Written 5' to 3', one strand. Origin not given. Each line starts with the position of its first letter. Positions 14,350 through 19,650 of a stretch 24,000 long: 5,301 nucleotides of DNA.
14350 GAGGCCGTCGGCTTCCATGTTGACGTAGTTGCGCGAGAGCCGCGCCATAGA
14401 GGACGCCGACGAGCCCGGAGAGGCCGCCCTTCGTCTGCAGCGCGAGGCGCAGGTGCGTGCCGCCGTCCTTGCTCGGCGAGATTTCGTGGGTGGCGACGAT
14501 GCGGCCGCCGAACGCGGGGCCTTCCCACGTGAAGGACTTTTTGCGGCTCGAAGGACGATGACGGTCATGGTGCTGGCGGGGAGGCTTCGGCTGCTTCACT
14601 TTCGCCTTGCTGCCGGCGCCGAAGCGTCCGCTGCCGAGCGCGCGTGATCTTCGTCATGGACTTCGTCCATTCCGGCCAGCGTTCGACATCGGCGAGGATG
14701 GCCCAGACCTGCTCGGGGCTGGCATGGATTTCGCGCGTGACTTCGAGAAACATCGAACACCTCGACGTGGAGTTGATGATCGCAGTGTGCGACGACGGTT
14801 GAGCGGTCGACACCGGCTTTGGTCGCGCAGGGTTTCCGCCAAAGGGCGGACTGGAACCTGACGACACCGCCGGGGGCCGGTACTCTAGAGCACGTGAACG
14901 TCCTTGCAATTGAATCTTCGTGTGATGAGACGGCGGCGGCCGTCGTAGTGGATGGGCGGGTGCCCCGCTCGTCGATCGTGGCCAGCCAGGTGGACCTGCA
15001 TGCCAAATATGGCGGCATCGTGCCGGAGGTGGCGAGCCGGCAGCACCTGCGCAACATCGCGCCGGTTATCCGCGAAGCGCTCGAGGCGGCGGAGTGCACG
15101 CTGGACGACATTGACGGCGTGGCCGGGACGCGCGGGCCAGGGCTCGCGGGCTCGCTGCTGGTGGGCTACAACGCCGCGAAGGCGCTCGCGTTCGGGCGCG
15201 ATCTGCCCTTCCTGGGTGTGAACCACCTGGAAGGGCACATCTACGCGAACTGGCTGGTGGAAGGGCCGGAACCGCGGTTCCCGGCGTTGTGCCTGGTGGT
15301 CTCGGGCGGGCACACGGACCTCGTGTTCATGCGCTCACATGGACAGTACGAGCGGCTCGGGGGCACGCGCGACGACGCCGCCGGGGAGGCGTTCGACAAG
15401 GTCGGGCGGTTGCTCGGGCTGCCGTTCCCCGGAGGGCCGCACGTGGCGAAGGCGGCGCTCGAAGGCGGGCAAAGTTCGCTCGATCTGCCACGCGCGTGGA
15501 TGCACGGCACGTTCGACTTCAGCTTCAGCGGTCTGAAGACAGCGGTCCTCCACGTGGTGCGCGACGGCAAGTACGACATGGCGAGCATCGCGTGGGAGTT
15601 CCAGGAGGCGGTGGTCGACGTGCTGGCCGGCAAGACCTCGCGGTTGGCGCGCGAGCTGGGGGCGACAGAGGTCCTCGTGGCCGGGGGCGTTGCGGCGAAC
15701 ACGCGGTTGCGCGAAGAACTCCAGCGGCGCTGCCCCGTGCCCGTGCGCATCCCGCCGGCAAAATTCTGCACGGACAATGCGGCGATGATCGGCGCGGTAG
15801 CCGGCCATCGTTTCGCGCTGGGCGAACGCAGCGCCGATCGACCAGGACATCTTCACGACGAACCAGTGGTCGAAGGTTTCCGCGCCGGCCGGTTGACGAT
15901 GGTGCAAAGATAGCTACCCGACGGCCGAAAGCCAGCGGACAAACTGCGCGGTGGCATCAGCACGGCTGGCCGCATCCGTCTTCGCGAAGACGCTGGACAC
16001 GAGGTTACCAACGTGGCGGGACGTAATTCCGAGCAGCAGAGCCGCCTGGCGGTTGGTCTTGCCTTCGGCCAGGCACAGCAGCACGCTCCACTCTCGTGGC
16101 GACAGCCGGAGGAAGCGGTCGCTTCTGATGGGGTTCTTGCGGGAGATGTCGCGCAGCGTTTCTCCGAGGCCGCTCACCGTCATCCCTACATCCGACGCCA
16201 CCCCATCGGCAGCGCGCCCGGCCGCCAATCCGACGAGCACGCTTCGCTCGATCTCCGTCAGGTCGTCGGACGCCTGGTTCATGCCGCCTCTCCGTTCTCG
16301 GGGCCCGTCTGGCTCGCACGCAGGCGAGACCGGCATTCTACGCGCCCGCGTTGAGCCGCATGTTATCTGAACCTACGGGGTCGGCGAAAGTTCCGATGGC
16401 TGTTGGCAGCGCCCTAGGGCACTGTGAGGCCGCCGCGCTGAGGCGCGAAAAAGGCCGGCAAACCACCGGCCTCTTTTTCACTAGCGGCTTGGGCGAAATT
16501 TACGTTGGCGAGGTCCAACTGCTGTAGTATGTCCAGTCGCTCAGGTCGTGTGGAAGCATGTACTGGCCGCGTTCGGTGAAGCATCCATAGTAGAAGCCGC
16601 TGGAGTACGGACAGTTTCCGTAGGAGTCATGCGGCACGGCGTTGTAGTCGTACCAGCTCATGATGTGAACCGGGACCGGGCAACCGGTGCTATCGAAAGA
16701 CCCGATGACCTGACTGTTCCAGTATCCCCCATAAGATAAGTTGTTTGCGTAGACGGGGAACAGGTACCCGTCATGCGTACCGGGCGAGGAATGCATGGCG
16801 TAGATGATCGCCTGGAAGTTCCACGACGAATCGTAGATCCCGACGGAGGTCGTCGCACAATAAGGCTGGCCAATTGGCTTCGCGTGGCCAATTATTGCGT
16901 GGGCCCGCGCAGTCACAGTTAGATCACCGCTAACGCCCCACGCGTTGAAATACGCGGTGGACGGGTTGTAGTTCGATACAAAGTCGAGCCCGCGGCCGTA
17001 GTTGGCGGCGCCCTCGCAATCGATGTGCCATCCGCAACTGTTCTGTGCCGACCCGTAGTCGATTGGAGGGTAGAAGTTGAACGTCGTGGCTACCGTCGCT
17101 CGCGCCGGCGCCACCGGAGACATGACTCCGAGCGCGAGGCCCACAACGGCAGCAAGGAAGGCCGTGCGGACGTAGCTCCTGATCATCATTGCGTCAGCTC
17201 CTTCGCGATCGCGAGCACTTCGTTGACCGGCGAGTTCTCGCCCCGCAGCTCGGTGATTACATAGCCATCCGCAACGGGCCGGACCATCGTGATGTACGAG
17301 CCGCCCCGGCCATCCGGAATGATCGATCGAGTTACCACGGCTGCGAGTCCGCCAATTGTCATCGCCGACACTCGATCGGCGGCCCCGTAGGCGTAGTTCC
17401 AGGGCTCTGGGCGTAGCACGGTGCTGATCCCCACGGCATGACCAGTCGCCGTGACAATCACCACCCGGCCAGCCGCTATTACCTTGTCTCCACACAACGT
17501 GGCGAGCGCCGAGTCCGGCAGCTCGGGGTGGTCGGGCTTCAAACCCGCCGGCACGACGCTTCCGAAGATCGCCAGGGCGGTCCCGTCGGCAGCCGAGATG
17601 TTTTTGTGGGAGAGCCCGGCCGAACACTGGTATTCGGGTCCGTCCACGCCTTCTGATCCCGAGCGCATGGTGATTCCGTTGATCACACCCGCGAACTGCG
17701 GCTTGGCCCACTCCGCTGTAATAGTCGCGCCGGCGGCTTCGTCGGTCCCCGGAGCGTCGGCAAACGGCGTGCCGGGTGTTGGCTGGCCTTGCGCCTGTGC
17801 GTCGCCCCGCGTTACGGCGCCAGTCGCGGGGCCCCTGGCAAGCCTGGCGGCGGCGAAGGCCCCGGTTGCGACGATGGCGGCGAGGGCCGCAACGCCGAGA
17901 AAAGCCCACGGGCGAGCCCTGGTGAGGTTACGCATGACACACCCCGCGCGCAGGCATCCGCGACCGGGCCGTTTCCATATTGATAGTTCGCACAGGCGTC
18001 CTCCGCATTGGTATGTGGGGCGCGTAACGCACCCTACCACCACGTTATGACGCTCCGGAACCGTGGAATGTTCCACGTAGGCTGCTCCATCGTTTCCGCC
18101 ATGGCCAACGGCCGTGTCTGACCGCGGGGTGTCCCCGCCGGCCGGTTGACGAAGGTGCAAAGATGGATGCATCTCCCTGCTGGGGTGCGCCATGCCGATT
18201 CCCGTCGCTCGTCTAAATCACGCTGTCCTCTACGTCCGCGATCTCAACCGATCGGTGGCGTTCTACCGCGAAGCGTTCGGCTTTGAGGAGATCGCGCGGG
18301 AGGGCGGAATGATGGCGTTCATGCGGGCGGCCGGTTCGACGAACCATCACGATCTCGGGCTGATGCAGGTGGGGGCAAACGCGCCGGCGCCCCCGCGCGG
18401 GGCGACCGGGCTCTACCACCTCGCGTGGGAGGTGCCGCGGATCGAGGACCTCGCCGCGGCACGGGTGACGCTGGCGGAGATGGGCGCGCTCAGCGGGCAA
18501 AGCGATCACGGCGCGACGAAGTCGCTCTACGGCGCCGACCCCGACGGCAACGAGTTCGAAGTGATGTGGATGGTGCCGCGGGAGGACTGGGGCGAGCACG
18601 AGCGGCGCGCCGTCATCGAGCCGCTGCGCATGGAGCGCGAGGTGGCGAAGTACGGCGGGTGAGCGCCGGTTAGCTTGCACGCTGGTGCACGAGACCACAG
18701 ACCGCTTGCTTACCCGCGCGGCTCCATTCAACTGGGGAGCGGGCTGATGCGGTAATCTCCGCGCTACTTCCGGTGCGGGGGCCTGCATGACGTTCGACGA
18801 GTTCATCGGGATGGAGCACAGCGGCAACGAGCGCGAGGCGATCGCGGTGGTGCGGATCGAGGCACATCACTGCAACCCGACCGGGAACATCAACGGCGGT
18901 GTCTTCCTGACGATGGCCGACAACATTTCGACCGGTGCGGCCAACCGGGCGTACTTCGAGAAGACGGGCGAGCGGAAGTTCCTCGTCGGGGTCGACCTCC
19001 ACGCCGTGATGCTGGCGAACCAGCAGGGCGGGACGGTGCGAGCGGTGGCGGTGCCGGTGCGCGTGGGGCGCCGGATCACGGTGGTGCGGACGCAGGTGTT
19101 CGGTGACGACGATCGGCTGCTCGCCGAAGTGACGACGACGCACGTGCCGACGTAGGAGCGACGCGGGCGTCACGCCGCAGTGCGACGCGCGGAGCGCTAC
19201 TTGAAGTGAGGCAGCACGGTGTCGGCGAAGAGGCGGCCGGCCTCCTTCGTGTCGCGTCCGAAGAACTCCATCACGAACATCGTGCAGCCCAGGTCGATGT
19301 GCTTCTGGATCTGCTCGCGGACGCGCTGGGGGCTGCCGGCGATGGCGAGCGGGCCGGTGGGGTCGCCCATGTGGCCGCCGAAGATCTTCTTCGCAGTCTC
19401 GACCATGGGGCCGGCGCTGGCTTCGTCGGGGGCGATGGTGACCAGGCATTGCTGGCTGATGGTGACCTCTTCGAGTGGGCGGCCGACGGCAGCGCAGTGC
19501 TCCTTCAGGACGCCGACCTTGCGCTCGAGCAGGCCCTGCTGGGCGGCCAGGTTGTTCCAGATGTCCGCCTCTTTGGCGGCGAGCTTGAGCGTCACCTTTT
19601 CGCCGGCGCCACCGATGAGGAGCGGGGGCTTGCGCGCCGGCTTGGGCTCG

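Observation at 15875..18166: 2.2-kb lower-GC three-gene insert bracketed by a duplicated tsaD 3' end (att-like direct repeat)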

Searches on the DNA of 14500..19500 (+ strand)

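Call 84: search_rna_families(source=window, start=14500, end=19500, threshold=evalue, max_evalue=1)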
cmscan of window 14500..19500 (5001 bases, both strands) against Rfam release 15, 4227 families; matches with E-value up to 1: 1.
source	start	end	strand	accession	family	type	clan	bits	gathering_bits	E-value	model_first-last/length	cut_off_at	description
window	15435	15518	-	RF03509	mir-4660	Gene; miRNA;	-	21.4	87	0.87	1-86/86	no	mir-4660 microRNA precursor family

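Call 86: search_dna_similar(query=window:15860-18180:+, collection=plasmids, mode=distant, max_rows=10)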
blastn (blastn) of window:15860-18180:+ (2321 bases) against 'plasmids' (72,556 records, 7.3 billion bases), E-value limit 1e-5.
No match.

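Call 87: search_dna_similar(query=window:15860-18180:+, collection=phages, mode=distant, max_rows=10)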
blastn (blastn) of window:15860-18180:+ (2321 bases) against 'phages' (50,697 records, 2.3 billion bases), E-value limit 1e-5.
No match.

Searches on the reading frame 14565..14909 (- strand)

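Call 6: search_protein_families(library=pfam, proteins=[window:14565-14909:-], max_evalue=0.01)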
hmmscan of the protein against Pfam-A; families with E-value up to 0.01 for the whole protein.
window:14565-14909:- (114 aa): 2 families
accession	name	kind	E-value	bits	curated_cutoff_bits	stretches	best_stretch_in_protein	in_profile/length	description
PF10604.15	Polyketide_cyc2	-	1.2e-08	35.8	27.4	1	56-98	5-47/142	Polyketide cyclase / dehydrase and lipid transport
PF03364.25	Polyketide_cyc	-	6.2e-07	30.1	23.4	1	61-93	1-36/126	Polyketide cyclase / dehydrase and lipid transport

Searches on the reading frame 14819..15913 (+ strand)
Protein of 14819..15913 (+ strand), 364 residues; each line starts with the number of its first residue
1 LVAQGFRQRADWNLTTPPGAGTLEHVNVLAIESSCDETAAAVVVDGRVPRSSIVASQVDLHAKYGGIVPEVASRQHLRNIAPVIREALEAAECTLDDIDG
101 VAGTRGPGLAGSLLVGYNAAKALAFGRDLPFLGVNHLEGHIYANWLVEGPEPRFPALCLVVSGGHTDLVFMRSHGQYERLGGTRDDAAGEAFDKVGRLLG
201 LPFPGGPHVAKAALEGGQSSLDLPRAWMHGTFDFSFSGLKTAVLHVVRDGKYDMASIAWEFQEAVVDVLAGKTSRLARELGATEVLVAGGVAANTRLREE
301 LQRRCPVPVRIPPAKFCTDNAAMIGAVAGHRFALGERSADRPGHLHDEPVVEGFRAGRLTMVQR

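Call 6: search_protein_families(library=pfam, proteins=[window:14819-15913:+], max_evalue=0.01)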
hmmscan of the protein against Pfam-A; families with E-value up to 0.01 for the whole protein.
window:14819-15913:+ (364 aa): 3 families
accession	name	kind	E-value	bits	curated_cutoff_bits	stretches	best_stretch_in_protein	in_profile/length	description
PF00814.31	TsaD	-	3.6e-93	312.5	24.8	1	51-325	4-263/264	tRNA N6-adenosine threonylcarbamoyltransferase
PF22521.2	HypF_C_2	-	4e-06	27.2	27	1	240-305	153-217/241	Carbamoyltransferase, Kae1-like Domain, second subdomain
PF01869.26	BcrAD_BadFG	-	0.0014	18.6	31.5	0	69-111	33-76/271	BadF/BadG/BcrA/BcrD ATPase family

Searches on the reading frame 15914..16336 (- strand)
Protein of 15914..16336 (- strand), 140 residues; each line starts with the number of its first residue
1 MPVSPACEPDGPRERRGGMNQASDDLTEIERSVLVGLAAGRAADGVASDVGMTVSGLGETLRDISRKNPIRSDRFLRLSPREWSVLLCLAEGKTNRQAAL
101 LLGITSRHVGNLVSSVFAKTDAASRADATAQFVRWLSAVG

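Call 6: search_protein_families(library=pfam, proteins=[window:15914-16336:-], max_evalue=0.01)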
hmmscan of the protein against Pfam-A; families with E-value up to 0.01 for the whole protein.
window:15914-16336:- (140 aa): 2 families
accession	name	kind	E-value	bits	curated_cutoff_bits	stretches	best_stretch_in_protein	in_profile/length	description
PF00196.25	GerE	-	8.9e-12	44.9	23.5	1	78-129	3-54/57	Bacterial regulatory proteins, luxR family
PF13384.12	HTH_23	-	0.0027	17.9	24.6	0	83-111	8-36/50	Homeodomain-like domain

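Call 47: search_protein_families(library=ncbifam, proteins=[window:15914-16336:-], max_evalue=0.01)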
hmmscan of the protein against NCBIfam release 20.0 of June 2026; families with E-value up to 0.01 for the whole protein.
window:15914-16336:- (140 aa): 10 families
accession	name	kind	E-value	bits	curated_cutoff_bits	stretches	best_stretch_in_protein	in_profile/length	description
NF047402.1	TransRegVisN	equivalog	1.1e-10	41.2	250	1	64-134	172-242/246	transcriptional regulator VisN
NF052445.1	RespRegMctR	equivalog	3.1e-08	33.3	300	1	76-127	143-194/205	two-component system response regulator MctR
TIGR03541.1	reg_near_HchA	equivalog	4.8e-07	29.5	215.6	1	77-131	171-225/232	PA1136 family autoinducer-binding transcriptional regulator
NF052366.1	photon_PedR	equivalog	4.9e-07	29.8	120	1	77-135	2-56/74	photosynthetic electron transport-dependent transcriptional regulator PedR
NF041673.1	transregRamA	equivalog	7e-07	28.6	500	1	68-130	209-271/280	acetate metabolism transcriptional regulator RamA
TIGR03020.2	EpsA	equivalog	1.1e-06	28.6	170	1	75-133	188-246/247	XrtB/PEP-CTERM-associated transcriptional regulator EpsA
NF006900.1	PRK09390.1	equivalog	3.5e-06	26.7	255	1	73-126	138-191/203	response regulator FixJ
NF047785.1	respo_reg_MadR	equivalog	2.2e-05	23.9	300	1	77-129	148-200/209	MadR family response regulator transcription factor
NF007708.0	PRK10403.1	equivalog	3.2e-05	23.5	343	1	70-134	146-210/215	nitrate/nitrite response regulator protein NarP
NF007935.0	PRK10651.1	equivalog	5.4e-05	22.5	250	1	68-130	145-208/216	two-component system response regulator NarL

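Call 48: search_protein_families(library=phrogs, proteins=[window:15914-16336:-], max_evalue=0.01)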
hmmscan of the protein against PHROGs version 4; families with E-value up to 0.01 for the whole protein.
window:15914-16336:- (140 aa): 2 families
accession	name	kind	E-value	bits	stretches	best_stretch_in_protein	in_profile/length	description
phrog_3282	-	transcription regulation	1.3e-10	42.4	1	77-131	47-101/158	sigma factor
phrog_27555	-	transcription regulation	0.00021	21.9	0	76-123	130-177/203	transcriptional regulator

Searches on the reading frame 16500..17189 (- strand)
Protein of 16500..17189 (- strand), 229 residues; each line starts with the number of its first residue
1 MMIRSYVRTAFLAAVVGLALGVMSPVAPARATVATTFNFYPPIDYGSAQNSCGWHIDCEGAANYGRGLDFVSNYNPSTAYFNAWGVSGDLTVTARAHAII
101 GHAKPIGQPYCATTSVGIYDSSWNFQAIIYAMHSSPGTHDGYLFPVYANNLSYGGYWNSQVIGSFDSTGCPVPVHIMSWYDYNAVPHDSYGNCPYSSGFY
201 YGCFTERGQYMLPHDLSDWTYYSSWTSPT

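Call 6: search_protein_families(library=pfam, proteins=[window:16500-17189:-], max_evalue=0.01)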
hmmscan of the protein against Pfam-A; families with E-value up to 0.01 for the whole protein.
window:16500-17189:- (229 aa): 0 families

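Call 8: find_encoding_contigs(protein=window:16500-17186:-, flank=10000, max_places=10)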
Protein window:16500-17186:- (228 aa): no gene with exactly this product is on record in the collection.

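Call 19: find_homologous_proteins(query=window:16500-17186:-, max_evalue=0.001)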
Query window:16500-17186:- (228 aa): 3 proteins with E <= 0.001 among 566 candidates.
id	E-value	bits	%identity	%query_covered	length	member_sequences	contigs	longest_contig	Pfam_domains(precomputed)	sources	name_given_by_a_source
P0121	8.7e-156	535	100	100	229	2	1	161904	-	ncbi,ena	-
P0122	3.0e-108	379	70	100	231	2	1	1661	-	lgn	-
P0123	2.7e-78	281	57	99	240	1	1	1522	-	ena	-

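Call 20: find_encoding_contigs(protein=P0121, flank=10000, max_places=10)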
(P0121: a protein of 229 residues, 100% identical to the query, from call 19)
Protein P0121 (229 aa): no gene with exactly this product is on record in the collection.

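Call 21: find_encoding_contigs(protein=P0122, flank=10000)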
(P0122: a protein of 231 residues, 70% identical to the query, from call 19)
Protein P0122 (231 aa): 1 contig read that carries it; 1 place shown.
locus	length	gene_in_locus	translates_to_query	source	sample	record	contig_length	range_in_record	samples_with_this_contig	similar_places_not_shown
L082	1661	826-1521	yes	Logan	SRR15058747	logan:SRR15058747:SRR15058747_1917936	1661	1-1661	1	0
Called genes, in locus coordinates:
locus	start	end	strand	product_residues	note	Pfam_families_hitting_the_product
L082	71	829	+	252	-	-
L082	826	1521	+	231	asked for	-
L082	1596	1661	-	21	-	?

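Call 22: find_encoding_contigs(protein=P0123, flank=10000)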
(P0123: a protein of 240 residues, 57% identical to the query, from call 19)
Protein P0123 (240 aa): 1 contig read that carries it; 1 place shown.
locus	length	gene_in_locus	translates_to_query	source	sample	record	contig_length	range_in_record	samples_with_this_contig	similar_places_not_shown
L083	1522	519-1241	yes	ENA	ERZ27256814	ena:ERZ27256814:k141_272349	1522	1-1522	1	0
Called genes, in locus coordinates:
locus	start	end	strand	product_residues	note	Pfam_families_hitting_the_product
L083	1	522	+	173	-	?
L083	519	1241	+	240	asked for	-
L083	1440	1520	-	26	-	?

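Call 47: search_protein_families(library=ncbifam, proteins=[window:16500-17189:-], max_evalue=0.01)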
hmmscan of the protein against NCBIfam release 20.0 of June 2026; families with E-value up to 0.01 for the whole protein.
window:16500-17189:- (229 aa): 0 families

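Call 48: search_protein_families(library=phrogs, proteins=[window:16500-17189:-], max_evalue=0.01)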
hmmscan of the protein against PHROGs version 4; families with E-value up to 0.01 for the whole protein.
window:16500-17189:- (229 aa): 0 families

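Call 58: search_protein_representatives(protein=window:16500-17189:-)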
Query: 229 residues. Proteins with E-value up to 0.001 (for the whole library): 17; up to 1e-10: 13; up to 1e-30: 6. The best 17 are listed.
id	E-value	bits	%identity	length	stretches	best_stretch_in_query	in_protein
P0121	4.6e-157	537.4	100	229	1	1-229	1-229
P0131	2.2e-42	161.8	44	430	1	21-228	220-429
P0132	4.2e-37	144.5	48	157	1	81-226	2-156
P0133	4.7e-34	134.5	49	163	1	10-149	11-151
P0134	2.0e-31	125.9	37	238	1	7-228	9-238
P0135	8.7e-31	123.8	38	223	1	11-225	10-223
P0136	1.5e-30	123.0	40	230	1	10-225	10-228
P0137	8.4e-30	120.6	37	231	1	28-225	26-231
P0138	7.0e-16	75.0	29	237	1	11-228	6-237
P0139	1.4e-15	74.1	34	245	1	13-225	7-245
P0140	4.4e-15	72.4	50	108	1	129-225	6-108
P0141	8.0e-15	71.5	37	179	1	9-149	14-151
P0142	2.5e-12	63.4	37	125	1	118-228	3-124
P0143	1.2e-09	54.5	29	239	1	7-180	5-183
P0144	1.2e-07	48.1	44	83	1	8-73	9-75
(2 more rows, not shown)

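Call 67: predict_structure(alignment_id=A1)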
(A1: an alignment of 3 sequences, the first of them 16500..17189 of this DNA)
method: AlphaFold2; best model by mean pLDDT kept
length: 229 residues; sequences in the alignment: 3
mean_pLDDT: 30.7   pTM: 0.22
mean pLDDT of the five models: 30.7, 29.7, 28.1, 27.6, 27.0
residues with pLDDT >= 90: 0; 70-90: 0; 50-70: 11; < 50: 218
segments of 3 or more residues with pLDDT < 50: 1-6, 19-229
pLDDT, mean of each block of 10 residues (from residue 1): 47 53 33 27 25 31 32 33 29 34 33 32 34 31 29 23 24 25 26 26 30 29 22
secondary structure, 60 per line:
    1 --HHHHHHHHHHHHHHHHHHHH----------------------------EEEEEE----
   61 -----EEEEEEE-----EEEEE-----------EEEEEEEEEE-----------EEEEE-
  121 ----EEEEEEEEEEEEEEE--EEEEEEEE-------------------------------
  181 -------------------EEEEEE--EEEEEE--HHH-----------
elements in order: H3-22 E51-56 E66-72 E78-82 E94-103 E115-119 E125-139 E142-149 E200-205 E208-213
